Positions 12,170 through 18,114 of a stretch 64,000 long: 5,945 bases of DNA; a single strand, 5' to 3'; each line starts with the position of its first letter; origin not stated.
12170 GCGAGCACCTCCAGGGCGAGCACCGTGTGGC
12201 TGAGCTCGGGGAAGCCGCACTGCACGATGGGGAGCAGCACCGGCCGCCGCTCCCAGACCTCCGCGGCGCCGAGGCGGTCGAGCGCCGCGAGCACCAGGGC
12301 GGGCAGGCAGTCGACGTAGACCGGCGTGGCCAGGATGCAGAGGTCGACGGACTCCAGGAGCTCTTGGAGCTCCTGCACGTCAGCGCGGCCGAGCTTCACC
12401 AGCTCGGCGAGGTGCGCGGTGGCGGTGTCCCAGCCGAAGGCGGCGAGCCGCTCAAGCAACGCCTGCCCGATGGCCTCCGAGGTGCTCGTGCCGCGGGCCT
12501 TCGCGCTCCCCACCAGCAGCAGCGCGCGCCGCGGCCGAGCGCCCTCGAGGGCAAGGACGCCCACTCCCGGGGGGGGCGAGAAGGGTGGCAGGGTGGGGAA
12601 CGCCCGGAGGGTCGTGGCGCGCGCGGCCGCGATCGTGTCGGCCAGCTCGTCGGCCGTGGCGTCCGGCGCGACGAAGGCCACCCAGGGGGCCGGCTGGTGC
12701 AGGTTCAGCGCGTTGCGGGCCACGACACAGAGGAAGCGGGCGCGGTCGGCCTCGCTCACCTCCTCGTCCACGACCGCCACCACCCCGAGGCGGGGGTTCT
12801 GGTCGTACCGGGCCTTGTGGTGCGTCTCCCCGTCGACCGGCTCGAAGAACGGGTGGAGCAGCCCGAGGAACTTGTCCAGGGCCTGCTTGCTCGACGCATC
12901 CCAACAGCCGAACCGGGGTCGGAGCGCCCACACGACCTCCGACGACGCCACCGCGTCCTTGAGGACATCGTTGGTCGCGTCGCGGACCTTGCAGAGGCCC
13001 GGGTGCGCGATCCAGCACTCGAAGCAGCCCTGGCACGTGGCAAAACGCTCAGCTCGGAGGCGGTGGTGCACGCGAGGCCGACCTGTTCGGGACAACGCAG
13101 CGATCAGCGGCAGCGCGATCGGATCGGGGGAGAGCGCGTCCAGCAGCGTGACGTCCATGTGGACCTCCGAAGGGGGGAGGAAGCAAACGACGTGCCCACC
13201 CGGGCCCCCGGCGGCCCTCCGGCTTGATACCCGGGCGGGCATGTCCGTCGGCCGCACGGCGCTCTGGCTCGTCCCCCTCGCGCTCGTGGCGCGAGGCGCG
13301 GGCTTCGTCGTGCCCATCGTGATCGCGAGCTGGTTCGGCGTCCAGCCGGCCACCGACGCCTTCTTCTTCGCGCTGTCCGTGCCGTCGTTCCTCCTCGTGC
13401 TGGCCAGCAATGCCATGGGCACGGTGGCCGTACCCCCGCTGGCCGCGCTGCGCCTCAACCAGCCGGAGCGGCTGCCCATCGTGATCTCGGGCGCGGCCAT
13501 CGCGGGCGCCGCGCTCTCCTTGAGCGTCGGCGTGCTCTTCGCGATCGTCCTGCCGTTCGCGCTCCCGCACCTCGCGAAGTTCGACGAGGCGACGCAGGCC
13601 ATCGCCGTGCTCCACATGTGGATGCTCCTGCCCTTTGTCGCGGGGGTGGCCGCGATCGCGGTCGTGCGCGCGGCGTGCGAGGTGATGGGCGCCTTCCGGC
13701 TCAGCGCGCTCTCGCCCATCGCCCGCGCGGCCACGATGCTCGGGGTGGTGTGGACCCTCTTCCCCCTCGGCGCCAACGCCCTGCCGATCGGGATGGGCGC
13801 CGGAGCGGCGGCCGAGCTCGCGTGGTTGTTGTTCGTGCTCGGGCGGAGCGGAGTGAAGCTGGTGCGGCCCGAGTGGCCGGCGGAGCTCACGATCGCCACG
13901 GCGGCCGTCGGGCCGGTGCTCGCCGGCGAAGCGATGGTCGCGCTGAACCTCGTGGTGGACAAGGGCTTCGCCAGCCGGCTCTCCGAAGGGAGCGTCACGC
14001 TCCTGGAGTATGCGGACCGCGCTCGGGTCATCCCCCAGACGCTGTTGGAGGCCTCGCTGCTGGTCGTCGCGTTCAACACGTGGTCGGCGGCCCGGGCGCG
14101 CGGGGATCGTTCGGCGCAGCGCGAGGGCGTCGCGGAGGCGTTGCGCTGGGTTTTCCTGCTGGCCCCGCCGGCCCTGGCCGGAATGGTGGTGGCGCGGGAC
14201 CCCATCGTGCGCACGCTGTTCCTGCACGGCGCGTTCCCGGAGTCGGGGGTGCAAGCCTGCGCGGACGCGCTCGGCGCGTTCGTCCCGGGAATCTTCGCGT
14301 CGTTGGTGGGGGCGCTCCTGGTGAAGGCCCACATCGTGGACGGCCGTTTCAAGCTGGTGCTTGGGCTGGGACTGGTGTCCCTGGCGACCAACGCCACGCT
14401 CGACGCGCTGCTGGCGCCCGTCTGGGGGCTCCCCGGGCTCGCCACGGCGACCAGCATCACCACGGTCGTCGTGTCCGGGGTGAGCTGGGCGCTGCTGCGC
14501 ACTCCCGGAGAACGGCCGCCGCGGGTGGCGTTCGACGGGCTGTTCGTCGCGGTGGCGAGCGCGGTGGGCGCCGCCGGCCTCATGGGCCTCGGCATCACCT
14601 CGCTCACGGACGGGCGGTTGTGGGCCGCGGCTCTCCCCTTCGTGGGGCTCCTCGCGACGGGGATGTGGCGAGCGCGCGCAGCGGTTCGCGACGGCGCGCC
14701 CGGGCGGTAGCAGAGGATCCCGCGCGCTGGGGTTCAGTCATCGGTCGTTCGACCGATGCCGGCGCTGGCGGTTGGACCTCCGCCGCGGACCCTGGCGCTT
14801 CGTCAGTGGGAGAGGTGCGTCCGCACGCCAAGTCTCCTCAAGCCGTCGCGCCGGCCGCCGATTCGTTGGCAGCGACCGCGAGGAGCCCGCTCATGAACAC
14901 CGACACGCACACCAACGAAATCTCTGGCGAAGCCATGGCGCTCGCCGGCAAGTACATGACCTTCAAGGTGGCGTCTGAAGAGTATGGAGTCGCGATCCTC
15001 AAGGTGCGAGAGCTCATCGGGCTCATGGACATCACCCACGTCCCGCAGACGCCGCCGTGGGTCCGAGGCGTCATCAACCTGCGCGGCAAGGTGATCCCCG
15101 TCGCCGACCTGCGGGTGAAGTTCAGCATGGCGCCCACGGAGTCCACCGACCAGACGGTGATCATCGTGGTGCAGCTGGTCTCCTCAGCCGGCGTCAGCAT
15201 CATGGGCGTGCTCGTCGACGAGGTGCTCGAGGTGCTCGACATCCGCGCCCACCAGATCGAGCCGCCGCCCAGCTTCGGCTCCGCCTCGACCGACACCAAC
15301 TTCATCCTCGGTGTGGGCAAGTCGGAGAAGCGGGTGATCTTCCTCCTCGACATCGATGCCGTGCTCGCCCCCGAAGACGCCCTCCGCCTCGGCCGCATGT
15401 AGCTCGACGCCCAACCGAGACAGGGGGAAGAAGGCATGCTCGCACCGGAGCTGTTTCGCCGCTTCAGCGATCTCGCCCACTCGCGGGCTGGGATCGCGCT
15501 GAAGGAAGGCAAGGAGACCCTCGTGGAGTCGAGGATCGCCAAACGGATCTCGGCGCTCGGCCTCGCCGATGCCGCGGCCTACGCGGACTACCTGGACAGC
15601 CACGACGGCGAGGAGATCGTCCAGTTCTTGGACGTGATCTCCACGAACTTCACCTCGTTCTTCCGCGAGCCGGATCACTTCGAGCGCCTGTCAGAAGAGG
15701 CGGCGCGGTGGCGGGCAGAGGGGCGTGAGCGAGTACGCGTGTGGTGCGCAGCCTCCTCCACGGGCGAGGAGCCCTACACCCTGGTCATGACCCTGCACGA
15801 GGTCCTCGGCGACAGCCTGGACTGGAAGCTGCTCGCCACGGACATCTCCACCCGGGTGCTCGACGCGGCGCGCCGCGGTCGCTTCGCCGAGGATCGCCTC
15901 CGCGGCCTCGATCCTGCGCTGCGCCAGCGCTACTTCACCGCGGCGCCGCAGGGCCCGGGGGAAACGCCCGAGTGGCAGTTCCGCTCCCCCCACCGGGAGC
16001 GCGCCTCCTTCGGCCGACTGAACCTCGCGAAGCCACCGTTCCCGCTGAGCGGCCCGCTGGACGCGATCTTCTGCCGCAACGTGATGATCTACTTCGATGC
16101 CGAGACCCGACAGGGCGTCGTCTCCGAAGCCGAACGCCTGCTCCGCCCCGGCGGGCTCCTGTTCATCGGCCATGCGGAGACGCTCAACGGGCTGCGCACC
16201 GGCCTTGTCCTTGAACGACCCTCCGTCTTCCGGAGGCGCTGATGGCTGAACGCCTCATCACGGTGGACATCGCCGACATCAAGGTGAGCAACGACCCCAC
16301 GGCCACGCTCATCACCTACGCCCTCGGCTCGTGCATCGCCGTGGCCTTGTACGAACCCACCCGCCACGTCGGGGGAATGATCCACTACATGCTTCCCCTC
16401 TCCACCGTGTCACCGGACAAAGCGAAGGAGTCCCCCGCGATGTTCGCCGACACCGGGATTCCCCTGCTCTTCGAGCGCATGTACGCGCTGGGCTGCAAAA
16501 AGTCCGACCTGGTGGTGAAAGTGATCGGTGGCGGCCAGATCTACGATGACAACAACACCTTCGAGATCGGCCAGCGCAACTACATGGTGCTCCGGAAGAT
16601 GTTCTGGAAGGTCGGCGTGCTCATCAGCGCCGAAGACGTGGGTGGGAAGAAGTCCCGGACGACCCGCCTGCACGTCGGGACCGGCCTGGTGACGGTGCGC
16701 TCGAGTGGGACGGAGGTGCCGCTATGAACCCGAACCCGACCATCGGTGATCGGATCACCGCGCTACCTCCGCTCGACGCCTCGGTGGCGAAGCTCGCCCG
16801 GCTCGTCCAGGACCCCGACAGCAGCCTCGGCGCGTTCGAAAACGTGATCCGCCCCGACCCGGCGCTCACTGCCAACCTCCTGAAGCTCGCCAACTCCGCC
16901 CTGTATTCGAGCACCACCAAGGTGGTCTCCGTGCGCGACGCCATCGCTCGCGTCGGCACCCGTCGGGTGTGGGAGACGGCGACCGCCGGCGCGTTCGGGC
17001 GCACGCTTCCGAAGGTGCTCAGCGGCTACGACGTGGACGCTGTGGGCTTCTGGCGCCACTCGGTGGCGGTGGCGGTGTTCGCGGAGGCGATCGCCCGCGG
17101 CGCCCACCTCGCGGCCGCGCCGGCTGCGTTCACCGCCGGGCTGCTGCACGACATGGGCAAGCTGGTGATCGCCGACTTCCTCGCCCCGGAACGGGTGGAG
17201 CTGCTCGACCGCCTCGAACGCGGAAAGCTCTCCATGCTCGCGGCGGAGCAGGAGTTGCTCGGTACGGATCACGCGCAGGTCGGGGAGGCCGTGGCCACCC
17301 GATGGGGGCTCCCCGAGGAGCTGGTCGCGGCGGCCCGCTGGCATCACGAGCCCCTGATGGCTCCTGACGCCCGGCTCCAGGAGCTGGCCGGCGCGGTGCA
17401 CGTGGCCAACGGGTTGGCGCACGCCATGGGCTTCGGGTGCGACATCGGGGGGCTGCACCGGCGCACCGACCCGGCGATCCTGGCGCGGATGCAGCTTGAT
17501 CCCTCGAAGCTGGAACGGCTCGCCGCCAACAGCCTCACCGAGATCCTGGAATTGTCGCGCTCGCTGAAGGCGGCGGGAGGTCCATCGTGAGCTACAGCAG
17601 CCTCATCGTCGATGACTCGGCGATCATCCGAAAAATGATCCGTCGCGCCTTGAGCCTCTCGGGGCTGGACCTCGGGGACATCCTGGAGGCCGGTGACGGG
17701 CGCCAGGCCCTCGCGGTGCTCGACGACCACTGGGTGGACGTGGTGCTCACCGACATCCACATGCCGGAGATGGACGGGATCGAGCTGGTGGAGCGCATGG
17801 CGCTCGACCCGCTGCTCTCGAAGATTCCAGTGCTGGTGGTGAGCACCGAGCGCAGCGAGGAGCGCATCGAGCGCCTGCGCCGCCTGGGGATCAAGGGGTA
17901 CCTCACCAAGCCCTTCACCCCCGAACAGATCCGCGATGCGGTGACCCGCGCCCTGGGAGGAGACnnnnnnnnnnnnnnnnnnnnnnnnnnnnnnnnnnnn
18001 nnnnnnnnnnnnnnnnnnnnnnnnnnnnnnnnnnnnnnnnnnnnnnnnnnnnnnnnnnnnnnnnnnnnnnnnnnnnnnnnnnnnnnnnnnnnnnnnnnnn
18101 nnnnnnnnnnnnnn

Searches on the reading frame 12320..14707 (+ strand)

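Call 27: search_protein_families(library=pfam, proteins=[window:12320-14707:+], max_evalue=0.001)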
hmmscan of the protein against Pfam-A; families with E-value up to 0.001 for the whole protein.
window:12320-14707:+ (796 aa): 2 families
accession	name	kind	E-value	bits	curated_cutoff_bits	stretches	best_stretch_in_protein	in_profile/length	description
PF03023.19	MurJ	-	8e-39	133.9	27.4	1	335-731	1-404/451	Lipid II flippase MurJ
PF13440.11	Polysacc_synt_3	-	0.00096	18.9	23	1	400-634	54-284/293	Polysaccharide biosynthesis protein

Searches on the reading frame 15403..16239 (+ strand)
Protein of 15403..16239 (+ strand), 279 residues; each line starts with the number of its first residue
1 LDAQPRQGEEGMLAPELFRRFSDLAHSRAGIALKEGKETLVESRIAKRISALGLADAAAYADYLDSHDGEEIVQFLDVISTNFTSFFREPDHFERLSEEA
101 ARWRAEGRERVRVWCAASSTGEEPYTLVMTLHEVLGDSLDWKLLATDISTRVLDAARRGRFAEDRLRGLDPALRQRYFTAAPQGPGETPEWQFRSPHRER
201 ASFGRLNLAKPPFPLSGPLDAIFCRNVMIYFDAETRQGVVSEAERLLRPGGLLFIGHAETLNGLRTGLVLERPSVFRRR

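Call 27: search_protein_families(library=pfam, proteins=[window:15403-16239:+], max_evalue=0.001)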
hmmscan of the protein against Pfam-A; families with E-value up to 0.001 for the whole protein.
window:15403-16239:+ (279 aa): 5 families
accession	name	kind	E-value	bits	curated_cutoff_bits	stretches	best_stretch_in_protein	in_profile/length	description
PF01739.24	CheR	-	3.4e-51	173.9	27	1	82-264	1-182/195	CheR methyltransferase, SAM binding domain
PF03705.20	CheR_N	-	9.4e-14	51.3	27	1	18-67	3-52/53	CheR methyltransferase, all-alpha domain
PF08242.18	Methyltransf_12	-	9.7e-07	29.9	30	1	187-253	64-98/98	Methyltransferase domain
PF08241.18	Methyltransf_11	-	1.4e-05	26.1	21.2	1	206-255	49-95/95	Methyltransferase domain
PF13649.12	Methyltransf_25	-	1.9e-05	25.7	27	0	200-251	47-97/97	Methyltransferase domain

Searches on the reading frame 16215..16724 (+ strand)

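Call 28: search_protein_families(library=pfam, proteins=[window:16215-16724:+], max_evalue=0.001)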
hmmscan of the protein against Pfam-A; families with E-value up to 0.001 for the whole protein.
window:16215-16724:+ (170 aa): 1 family
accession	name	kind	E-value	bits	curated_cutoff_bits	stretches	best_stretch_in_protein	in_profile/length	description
PF03975.18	CheD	-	5.2e-28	97.8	25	1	59-162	1-107/108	CheD chemotactic sensory transduction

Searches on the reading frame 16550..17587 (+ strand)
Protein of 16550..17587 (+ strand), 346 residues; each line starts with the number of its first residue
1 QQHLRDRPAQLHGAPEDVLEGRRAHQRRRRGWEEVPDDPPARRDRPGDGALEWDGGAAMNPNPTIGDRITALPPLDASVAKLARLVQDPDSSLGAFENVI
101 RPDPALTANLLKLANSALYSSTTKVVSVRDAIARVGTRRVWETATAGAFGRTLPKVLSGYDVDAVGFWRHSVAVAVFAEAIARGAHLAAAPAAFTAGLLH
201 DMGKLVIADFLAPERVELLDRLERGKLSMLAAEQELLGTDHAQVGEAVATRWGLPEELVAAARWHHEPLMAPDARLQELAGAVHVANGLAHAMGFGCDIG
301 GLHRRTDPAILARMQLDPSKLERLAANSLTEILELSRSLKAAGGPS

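Call 28: search_protein_families(library=pfam, proteins=[window:16550-17587:+], max_evalue=0.001)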
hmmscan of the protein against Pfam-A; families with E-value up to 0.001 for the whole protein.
window:16550-17587:+ (346 aa): 2 families
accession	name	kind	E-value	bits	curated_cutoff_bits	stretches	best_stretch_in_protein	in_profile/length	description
PF08668.18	HDOD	-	2e-56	191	22.9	1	72-268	1-196/196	HDOD domain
PF01966.28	HD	-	3.2e-09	37.5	22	1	168-274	2-98/116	HD domain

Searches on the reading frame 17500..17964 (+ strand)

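Call 28: search_protein_families(library=pfam, proteins=[window:17500-17964:+], max_evalue=0.001)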
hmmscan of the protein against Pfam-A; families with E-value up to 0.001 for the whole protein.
window:17500-17964:+ (155 aa): 1 family
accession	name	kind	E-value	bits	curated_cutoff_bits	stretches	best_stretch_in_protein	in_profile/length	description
PF00072.30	Response_reg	-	9.8e-27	93.8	30.2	1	35-148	2-110/111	Response regulator receiver domain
